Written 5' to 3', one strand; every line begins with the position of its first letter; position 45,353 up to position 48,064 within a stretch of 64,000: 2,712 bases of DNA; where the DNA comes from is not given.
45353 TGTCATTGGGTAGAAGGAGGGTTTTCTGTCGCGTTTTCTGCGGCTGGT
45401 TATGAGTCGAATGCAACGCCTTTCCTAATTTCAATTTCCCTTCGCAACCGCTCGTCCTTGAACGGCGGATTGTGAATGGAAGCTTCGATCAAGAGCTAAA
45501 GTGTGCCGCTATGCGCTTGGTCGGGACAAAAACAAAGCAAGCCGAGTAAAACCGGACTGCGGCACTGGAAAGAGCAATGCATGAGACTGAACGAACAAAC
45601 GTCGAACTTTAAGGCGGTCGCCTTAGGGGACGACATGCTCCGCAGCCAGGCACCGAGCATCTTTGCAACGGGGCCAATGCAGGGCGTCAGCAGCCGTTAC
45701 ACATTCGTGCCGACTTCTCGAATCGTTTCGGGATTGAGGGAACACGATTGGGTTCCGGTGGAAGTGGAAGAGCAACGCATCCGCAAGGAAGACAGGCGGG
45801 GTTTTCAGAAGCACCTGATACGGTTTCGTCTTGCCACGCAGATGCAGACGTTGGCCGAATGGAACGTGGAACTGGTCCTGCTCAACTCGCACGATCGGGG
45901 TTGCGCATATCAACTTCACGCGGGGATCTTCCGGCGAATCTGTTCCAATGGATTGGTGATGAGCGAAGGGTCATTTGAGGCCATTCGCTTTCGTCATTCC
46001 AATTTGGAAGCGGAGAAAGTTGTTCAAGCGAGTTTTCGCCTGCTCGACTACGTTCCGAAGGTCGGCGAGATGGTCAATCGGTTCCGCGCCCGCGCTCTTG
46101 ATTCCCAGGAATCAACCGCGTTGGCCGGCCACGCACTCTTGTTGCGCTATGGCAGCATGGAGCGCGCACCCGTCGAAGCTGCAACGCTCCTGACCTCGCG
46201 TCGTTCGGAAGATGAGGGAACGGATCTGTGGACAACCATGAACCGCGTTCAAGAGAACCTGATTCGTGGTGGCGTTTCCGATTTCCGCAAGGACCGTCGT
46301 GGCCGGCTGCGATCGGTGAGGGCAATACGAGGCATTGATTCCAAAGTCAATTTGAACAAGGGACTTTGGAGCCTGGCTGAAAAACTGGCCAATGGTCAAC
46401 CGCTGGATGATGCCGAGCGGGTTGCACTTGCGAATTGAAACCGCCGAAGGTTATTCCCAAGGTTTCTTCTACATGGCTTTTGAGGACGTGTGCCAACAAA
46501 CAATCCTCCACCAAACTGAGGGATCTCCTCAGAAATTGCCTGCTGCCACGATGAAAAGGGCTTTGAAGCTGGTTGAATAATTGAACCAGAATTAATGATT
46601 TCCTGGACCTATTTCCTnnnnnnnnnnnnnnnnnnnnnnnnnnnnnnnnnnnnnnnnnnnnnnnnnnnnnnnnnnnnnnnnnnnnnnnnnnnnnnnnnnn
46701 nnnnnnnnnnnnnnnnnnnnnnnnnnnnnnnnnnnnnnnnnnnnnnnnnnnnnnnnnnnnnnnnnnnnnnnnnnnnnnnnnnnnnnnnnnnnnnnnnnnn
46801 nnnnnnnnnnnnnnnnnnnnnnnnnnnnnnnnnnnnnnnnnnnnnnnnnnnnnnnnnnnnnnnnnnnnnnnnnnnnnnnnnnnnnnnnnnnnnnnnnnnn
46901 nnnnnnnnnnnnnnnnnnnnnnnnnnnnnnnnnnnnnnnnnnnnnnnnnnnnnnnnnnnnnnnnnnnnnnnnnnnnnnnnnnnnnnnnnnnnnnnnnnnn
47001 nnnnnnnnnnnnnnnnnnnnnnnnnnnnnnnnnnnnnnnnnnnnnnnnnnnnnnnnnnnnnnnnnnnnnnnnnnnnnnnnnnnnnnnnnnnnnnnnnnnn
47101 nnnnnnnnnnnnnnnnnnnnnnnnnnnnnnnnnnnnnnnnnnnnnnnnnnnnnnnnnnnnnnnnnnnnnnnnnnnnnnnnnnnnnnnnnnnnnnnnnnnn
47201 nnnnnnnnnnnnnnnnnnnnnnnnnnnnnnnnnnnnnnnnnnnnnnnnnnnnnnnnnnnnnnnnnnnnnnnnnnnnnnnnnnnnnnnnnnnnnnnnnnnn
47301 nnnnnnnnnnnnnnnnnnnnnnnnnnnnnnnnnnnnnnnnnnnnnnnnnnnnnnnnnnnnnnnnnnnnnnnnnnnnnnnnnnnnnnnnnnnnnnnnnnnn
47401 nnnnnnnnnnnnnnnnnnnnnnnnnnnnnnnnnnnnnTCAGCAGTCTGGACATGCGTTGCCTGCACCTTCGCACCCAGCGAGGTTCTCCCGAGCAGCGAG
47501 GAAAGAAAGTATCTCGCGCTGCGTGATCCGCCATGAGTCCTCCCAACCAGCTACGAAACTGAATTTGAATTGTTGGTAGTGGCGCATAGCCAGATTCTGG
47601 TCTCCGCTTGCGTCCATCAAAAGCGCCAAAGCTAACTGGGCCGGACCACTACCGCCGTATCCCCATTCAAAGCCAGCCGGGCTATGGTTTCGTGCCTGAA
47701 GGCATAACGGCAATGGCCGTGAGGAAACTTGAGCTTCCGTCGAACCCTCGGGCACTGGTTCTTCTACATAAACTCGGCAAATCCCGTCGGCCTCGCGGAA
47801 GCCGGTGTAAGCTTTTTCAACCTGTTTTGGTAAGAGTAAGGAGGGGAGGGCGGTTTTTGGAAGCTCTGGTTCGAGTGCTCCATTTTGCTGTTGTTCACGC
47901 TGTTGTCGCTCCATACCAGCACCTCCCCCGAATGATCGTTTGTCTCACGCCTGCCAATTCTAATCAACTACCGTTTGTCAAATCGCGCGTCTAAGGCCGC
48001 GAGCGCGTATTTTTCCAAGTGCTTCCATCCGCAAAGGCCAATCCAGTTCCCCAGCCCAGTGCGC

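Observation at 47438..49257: Phosphoribosyltransferase-fold gene sandwiched between two paralogous small proteins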

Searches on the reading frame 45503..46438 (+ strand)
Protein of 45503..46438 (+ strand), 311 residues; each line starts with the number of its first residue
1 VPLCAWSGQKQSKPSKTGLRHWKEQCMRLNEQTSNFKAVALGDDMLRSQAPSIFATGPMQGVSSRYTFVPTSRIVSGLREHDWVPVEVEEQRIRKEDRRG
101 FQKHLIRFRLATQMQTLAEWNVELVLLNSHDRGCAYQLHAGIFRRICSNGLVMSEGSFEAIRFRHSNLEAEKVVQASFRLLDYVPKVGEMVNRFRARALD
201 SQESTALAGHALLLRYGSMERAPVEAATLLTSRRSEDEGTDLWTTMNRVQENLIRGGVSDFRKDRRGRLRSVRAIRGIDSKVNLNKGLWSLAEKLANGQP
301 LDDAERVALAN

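Call 3: search_protein_families(library=pfam, proteins=[window:45503-46438:+], max_evalue=0.01)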
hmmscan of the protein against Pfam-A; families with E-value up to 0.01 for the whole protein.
window:45503-46438:+ (311 aa): 1 family
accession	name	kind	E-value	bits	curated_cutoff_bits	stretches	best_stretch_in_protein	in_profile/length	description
PF06067.16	DUF932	-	4.2e-37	128.5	23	1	61-289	4-227/227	Domain of unknown function (DUF932)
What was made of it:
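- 45503..46438 (+): DUF932 protein, a conserved island gene. Pfam PF06067 E 4.2e-37 (call 3).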

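Call 57: search_protein_families(library=phrogs, proteins=[window:45503-46438:+], max_evalue=0.01)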
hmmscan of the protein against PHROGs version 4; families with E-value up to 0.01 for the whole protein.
window:45503-46438:+ (311 aa): 2 families
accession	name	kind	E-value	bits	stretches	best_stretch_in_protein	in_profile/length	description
phrog_12094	-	unknown function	1e-62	212.8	1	39-297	17-276/281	-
phrog_1221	-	unknown function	0.00025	21.3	1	119-173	159-215/355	-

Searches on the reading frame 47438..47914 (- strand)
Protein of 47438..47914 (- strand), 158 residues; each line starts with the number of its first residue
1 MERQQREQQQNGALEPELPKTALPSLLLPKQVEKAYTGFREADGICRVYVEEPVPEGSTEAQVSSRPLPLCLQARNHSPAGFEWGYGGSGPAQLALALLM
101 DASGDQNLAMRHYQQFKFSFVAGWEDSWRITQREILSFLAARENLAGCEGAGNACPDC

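Call 3: search_protein_families(library=pfam, proteins=[window:47438-47914:-], max_evalue=0.01)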
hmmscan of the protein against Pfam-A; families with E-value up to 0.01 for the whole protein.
window:47438-47914:- (158 aa): 1 family
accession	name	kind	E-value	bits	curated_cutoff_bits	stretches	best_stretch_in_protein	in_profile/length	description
PF19663.4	DUF6166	-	6.9e-28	97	27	1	62-140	14-92/93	Family of unknown function (DUF6166)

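Call 6: search_protein_families(library=ncbifam, proteins=[window:47438-47914:-], max_evalue=1)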
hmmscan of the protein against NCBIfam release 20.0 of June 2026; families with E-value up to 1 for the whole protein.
window:47438-47914:- (158 aa): 2 families
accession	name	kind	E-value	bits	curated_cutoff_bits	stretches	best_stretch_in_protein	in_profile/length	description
NF047562.1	LIC_14007_fam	domain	0.00021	21.3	130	1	93-144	50-102/113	LIC_14007 family protein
NF047604.1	LIC14007_fam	equivalog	0.00043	20.4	140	1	93-144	50-102/110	LIC14007 family protein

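Call 7: search_protein_families(library=padloc, proteins=[window:47438-47914:-], max_evalue=1)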
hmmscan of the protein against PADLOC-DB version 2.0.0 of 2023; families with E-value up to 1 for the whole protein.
window:47438-47914:- (158 aa): 0 families

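Call 57: search_protein_families(library=phrogs, proteins=[window:47438-47914:-], max_evalue=0.01)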
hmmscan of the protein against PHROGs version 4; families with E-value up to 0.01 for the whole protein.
window:47438-47914:- (158 aa): 0 families
